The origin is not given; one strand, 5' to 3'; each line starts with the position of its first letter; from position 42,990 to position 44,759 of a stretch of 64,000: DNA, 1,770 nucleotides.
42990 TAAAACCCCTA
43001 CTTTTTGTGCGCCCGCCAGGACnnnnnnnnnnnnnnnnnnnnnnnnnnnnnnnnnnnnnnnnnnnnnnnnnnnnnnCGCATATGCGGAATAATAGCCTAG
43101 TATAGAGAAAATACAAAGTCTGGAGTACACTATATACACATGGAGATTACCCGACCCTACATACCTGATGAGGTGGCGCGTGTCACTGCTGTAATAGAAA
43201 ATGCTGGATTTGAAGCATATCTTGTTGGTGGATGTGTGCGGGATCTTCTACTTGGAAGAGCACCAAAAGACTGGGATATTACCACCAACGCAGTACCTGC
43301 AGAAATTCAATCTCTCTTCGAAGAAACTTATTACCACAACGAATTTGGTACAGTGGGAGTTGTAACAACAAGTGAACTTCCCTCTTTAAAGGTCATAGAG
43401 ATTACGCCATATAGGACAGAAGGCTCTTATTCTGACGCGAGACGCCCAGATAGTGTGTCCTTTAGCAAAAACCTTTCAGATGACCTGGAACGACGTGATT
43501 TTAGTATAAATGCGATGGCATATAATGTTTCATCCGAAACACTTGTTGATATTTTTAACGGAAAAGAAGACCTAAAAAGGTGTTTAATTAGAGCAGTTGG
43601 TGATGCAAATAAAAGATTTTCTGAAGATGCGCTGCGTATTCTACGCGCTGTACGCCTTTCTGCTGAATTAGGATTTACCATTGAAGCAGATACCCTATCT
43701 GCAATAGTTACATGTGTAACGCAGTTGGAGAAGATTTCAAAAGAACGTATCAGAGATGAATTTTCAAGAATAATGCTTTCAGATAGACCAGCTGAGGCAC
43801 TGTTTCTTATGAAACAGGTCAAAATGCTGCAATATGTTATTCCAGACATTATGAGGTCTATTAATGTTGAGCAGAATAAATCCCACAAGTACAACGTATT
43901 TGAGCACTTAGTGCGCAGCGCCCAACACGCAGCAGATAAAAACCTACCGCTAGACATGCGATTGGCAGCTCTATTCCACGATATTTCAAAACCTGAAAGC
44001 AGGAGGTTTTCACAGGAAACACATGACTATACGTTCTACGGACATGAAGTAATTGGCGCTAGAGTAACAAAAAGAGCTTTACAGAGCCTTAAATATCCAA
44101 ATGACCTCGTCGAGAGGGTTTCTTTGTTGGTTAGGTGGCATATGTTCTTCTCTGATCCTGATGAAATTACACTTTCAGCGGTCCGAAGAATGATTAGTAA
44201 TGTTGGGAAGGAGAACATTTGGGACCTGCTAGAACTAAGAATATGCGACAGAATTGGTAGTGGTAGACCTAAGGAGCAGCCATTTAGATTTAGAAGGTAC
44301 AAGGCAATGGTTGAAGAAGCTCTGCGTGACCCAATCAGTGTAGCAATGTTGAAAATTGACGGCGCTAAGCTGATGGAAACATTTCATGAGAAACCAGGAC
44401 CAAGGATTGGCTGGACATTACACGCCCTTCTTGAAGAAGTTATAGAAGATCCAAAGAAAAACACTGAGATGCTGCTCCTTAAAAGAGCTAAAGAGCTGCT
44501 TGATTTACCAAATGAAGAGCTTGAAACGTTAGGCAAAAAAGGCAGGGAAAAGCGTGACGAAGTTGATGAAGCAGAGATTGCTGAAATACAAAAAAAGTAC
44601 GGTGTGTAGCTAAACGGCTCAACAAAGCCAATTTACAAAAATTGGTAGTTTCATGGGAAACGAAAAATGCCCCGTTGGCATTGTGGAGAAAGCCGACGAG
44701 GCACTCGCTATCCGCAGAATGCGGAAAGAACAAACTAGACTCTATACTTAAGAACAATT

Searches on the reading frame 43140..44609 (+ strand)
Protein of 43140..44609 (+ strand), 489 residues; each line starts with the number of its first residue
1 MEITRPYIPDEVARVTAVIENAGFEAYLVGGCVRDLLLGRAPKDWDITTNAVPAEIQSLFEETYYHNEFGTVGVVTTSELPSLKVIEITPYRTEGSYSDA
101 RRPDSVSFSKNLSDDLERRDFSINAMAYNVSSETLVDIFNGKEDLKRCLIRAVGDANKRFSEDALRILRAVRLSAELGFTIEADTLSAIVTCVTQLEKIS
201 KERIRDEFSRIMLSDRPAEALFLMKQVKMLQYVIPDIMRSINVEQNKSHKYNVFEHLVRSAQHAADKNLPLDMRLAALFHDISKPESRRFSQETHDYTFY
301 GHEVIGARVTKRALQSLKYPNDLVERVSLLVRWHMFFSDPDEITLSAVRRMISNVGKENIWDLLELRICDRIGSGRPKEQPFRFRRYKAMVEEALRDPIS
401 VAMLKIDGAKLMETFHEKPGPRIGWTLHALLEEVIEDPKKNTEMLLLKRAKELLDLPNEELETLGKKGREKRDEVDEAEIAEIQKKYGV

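Call 83: search_protein_families(library=pfam, proteins=[window:43140-44609:+], max_evalue=0.00001)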
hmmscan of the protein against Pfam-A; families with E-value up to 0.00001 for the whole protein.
window:43140-44609:+ (489 aa): 4 families
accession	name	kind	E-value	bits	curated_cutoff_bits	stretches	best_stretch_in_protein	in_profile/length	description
PF01743.26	PolyA_pol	-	6.2e-38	130.4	23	1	26-151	1-126/126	Poly A polymerase head domain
PF12627.12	PolyA_pol_RNAbd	-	3.5e-17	62.4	22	1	178-237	1-60/64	Probable RNA and SrmB- binding site of polymerase A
PF01966.28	HD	-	1.8e-10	41.6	22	1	253-345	1-102/116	HD domain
PF13735.12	tRNA_NucTran2_2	-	3.2e-08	34.1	27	1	311-448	25-147/149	tRNA nucleotidyltransferase domain 2 putative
